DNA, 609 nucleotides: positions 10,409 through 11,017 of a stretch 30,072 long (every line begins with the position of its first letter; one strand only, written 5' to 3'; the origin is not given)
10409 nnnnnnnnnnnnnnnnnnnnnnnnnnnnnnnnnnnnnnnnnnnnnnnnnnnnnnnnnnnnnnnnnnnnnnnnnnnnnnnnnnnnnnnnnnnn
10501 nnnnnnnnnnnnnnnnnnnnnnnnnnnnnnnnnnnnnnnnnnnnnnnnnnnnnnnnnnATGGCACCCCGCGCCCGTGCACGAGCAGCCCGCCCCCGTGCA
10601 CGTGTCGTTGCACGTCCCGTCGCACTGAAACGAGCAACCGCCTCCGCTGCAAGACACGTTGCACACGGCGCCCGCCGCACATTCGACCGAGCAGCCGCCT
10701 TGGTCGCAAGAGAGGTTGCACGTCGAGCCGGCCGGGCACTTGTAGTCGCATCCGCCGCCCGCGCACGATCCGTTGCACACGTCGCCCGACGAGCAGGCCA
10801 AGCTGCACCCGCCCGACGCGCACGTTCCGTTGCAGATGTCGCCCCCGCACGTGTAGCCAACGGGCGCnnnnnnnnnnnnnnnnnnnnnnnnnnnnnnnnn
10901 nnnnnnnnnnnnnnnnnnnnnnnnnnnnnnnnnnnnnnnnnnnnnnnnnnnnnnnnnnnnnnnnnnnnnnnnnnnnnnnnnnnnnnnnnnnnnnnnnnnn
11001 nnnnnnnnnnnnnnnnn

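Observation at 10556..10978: Lipoprotein built from a regular 19-residue Cys repeat (C-x3-C-x4-C-x3-C-x5)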

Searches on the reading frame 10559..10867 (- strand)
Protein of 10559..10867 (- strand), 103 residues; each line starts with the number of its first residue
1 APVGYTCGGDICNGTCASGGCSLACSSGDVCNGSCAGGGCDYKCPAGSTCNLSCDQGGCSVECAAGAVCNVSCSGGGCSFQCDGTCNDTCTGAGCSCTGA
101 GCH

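Call 24: search_protein_representatives(alignment_id=A3)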
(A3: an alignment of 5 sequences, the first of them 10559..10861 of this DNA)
Query: 5 sequences, 114 profile positions. Proteins with E-value up to 0.001 (for the whole library): 782; up to 1e-10: 189; up to 1e-30: 0. The best 150 are listed.
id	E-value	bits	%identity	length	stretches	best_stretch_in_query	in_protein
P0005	1.4e-30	122.0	-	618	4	11-99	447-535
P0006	1.4e-30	121.9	-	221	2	3-98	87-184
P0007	3.3e-28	114.3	-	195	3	10-103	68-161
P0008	3.6e-28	114.2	-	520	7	13-93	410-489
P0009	8.7e-28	112.9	-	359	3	12-90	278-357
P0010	1.5e-27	112.2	-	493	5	24-93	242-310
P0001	2.0e-27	111.8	-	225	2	38-114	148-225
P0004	1.1e-26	109.4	-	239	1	2-114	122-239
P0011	2.5e-26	108.2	-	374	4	12-107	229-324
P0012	3.0e-26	108.0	-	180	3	6-103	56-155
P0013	6.6e-26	106.9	-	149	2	7-106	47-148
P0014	5.2e-24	100.8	-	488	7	14-106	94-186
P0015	9.1e-24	100.0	-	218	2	20-107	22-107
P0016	1.8e-22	95.8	-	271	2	18-113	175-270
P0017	1.8e-21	92.6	-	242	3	4-94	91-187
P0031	3.4e-18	82.0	-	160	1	13-107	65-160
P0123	3.4e-12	62.7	-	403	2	15-89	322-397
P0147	1.2e-11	60.9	-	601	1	13-89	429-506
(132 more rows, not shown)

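Call 26: search_protein_families(library=pfam, proteins=[P0005, P0006, P0007, P0009, P0012, P0013, P0015, P0031, P0008, P0147], max_evalue=1)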
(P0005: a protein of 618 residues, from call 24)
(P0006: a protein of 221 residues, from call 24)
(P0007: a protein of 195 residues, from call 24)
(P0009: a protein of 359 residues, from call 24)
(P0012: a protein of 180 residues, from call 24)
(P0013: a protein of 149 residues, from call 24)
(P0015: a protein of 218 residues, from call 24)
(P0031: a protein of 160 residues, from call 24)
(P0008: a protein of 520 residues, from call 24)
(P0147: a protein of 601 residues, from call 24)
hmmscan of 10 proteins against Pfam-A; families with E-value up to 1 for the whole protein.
P0005 (618 aa): 1 family
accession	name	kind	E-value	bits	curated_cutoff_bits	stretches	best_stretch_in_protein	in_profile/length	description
PF07705.17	CARDB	-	1.8e-12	47.8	22.7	2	37-143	2-99/101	CARDB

P0006 (221 aa): 0 families

P0007 (195 aa): 0 families

P0009 (359 aa): 0 families

P0012 (180 aa): 0 families

P0013 (149 aa): 0 families

P0015 (218 aa): 1 family
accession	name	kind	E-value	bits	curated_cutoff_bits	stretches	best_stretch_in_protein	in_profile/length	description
PF01422.22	zf-NF-X1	-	0.044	14.3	22.7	1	192-207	5-19/19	NF-X1 type zinc finger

P0031 (160 aa): 0 families

P0008 (520 aa): 0 families

P0147 (601 aa): 5 families
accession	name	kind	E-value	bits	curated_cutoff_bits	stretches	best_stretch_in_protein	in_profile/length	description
PF00069.31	Pkinase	-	2.5e-32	112.8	31.7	1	12-267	3-252/263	Protein kinase domain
PF07714.23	PK_Tyr_Ser-Thr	-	2.4e-29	102.9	23.1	1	12-267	3-249/258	Protein tyrosine and serine/threonine kinase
PF08308.17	PEGA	-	6.8e-07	29.5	20.8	1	536-577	2-44/71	PEGA domain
PF01636.29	APH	-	0.00035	20.9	23.2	1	64-116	43-101/239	Phosphotransferase enzyme family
PF03109.22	ABC1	-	0.051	13.1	22.9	1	140-174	186-220/244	ABC1 atypical kinase-like domain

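Call 40: find_related_loci(query=A3, collection=genome_contigs, flank=6000)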
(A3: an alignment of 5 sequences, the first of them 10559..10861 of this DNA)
Query A3 (101 aa) in genome_contigs; peptide patterns used: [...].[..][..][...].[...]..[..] (x = any residue, [..] = any of these).
78 stretches matched a pattern; 1 encode a relative of the query (tblastn E <= 1e-3); 1 distinct loci.
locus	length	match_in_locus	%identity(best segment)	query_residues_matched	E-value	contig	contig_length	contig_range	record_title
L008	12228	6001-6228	51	7-88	2e-13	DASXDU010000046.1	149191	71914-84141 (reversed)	MAG TPA_asm: Polyangiaceae bacterium isolate SMAG_U5094 k141_528865, whole genome shotgun sequence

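Call 41: predict_structure(alignment_id=A5)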
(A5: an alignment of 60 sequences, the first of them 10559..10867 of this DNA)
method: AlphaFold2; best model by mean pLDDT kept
length: 103 residues; sequences in the alignment: 60
mean_pLDDT: 90.5   pTM: 0.79
mean pLDDT of the five models: 90.5, 89.2, 89.2, 87.0, 84.5
residues with pLDDT >= 90: 76; 70-90: 24; 50-70: 2; < 50: 1
segments of 3 or more residues with pLDDT < 50: none
pLDDT, mean of each block of 10 residues (from residue 1): 74 91 93 94 96 95 96 94 91 87 72
secondary structure, 60 per line:
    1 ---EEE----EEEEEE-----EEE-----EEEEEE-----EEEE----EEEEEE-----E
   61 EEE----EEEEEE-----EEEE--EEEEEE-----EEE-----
elements in order: E4-6 E11-16 E22-24 E30-35 E41-44 E49-54 E60-63 E68-73 E79-82 E85-90 E96-98

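Call 46: search_protein_families(library=pfam, proteins=[P0123], max_evalue=0.01)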
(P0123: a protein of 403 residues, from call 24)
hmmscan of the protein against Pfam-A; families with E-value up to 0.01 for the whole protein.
P0123 (403 aa): 2 families
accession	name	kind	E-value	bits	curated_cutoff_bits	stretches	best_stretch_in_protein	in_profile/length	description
PF13519.12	VWA_2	-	1.4e-06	29.3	27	1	17-138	3-107/107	von Willebrand factor type A domain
PF00092.34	VWA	-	3.4e-05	24.6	23.8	1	14-195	1-169/174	von Willebrand factor type A domain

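Call 69: search_protein_families(library=pfam, alignment_id=A5, max_evalue=1)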
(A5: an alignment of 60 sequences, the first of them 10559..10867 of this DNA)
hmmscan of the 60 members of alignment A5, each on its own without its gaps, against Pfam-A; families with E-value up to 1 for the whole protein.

A. member 1, window:10559-10867:- (103 aa): 0 families

B. families by the number of members that match (of 60 scanned): 13 families
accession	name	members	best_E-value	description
PF10988.14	DUF2807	2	0.039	Putative auto-transporter adhesin, head GIN domain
PF20404.3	DUF6694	1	0.0038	Family of unknown function (DUF6694)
PF05532.17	CsbD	1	0.018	CsbD-like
PF12732.12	YtxH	1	0.024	YtxH-like protein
PF07318.18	DUF1464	1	0.03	Protein of unknown function (DUF1464)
PF11740.13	KfrA_N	1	0.044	Plasmid replication region DNA-binding N-term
PF02402.22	Lysis_col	1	0.05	Lysis protein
PF14820.11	SPRR2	1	0.071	Small proline-rich 2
PF05103.18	DivIVA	1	0.085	DivIVA protein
PF06428.16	Sec2p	1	0.1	GDP/GTP exchange factor Sec2p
PF11839.13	Alanine_zipper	1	0.17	Alanine-zipper, major outer membrane lipoprotein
PF08647.16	BRE1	1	0.22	BRE1 E3 ubiquitin ligase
PF01442.23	Apolipoprotein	1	0.23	Apolipoprotein A1/A4/E domain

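Call 70: search_protein_families(library=ncbifam, alignment_id=A5, max_evalue=1)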
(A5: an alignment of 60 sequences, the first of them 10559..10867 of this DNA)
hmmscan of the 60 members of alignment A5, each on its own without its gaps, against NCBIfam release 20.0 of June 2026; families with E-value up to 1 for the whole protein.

A. member 1, window:10559-10867:- (103 aa): 0 families

B. families by the number of members that match (of 60 scanned): 17 families
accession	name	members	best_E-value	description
TIGR04319.1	SerAla_Lrha_rpt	2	0.0026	Ser-Ala-175 repeat protein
NF040598.1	Ala_zip_lipo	2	0.0042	Lpp/OprI family alanine-zipper lipoprotein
NF033609.2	MSCRAMM_ClfA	1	0.0064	MSCRAMM family adhesin clumping factor ClfA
TIGR02898.1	spore_YhcN_YlaJ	1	0.01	YhcN/YlaJ family sporulation lipoprotein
NF053532.1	lipo_SCO4651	1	0.018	SCO4651 family lipoprotein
NF041405.1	XopAJ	1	0.034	XopAJ/AvrRxo1 family type III secretion system effector zeta toxin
NF008869.0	PRK11904.1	1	0.041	bifunctional proline dehydrogenase/L-glutamate gamma-semialdehyde dehydrogenase PutA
NF049997.1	LiaG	1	0.046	LiaG family protein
TIGR00984.1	3a0801s03tim44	1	0.048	mitochondrial import inner membrane, translocase subunit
TIGR01168.1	YSIRK_signal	1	0.051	YSIRK-type signal peptide-containing protein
NF046039.1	lipo_NMB0938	1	0.15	NMB0938 family lipoprotein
NF007751.0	PRK10431.1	1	0.18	N-acetylmuramoyl-L-alanine amidase AmiB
NF058595.1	invert_tail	1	0.2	lipo-invert putative C-terminal anchoring domain-containing protein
TIGR01348.1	PDHac_trf_long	1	0.34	dihydrolipoyllysine-residue acetyltransferase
NF033176.1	auto_AIDA-I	1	0.36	autotransporter adhesin AIDA-I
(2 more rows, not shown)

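Call 71: search_solved_structures(query=A5, max_evalue=10, show_alignments=2)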
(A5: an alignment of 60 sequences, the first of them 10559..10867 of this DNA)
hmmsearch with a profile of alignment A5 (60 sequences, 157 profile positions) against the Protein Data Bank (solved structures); distinct sequences matched with E-value up to 10: 3.
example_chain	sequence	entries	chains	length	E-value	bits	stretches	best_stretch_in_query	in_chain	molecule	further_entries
6ay8_A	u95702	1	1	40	1.2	12.2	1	80-109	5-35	Potassium channel toxin alpha-KTx 15.8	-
9fx4_A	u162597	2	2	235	4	10.5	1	84-128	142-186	Thaumatin I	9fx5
6e0d_A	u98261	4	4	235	4.2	10.5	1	84-128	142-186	Thaumatin I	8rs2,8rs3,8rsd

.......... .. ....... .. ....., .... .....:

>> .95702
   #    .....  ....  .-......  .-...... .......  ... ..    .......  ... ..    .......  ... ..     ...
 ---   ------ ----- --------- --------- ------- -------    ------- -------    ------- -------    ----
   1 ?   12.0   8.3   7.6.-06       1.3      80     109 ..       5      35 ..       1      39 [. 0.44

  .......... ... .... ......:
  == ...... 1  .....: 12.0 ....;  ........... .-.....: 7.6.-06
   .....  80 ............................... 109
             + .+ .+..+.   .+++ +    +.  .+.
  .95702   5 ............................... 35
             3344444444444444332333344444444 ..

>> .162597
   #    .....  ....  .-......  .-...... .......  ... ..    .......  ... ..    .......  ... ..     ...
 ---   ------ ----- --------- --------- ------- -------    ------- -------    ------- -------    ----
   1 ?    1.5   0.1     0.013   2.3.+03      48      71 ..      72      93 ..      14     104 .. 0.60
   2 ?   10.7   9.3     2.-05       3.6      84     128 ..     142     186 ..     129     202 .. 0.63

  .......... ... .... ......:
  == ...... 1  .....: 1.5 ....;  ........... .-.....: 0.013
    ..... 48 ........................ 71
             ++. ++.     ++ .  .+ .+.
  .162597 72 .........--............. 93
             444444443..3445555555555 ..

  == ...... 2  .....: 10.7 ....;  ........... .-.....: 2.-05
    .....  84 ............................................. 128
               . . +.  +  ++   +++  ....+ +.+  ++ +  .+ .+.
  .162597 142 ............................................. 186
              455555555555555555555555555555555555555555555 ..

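Call 74: find_related_loci(query=A3, collection=metagenome_contigs, flank=5000)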
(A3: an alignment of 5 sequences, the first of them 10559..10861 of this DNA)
Query A3 (101 aa) in metagenome_contigs; peptide patterns used: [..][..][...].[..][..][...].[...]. (x = any residue, [..] = any of these).
91 stretches matched a pattern; 9 encode a relative of the query (tblastn E <= 1e-3); 9 distinct loci.
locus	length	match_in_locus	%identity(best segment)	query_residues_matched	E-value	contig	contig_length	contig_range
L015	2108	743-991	53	7-94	8e-19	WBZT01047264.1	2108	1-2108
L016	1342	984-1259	47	3-101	5e-16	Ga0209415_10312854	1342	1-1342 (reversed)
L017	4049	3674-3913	49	3-88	4e-15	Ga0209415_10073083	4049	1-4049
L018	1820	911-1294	47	5-99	1e-14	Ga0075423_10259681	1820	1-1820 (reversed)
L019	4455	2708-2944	48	6-97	4e-13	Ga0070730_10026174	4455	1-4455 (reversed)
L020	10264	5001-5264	43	3-94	1e-12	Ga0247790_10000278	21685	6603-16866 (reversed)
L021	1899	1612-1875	41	3-94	6e-12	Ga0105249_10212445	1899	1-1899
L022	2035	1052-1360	46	7-94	2e-9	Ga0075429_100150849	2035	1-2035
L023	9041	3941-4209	46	9-92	5e-6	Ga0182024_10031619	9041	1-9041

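Call 76: search_protein_families(library=pfam, alignment_id=A6, max_evalue=0.001)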
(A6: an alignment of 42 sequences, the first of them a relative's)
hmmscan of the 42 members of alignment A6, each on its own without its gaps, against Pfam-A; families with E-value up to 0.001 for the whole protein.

A. member 1, P0005 (618 aa): 1 family
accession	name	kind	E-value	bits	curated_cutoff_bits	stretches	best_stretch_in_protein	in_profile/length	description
PF07705.17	CARDB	-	1.8e-12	47.8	22.7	1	37-143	2-99/101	CARDB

B. families by the number of members that match (of 42 scanned): 16 families
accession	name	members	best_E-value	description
PF00691.25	OmpA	6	2.2e-20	OmpA family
PF05057.20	DUF676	2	1.6e-07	Putative serine esterase (DUF676)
PF06028.17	DUF915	2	2.9e-06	Alpha/beta hydrolase of unknown function (DUF915)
PF00069.31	Pkinase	1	2.5e-32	Protein kinase domain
PF07714.23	PK_Tyr_Ser-Thr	1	2.4e-29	Protein tyrosine and serine/threonine kinase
PF00002.29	7tm_2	1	2.3e-21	7 transmembrane receptor (Secretin family)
PF07705.17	CARDB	1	1.8e-12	CARDB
PF13517.12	FG-GAP_3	1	1.3e-11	FG-GAP-like repeat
PF11259.13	DUF3060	1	1.5e-11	Protein of unknown function (DUF3060)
PF01839.29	FG-GAP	1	4.3e-08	FG-GAP repeat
PF08308.17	PEGA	1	6.8e-07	PEGA domain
PF13519.12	VWA_2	1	1.4e-06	von Willebrand factor type A domain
PF00092.34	VWA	1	3.4e-05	von Willebrand factor type A domain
PF01636.29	APH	1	0.00035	Phosphotransferase enzyme family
PF01534.23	Frizzled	1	0.00042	Frizzled/Smoothened family membrane region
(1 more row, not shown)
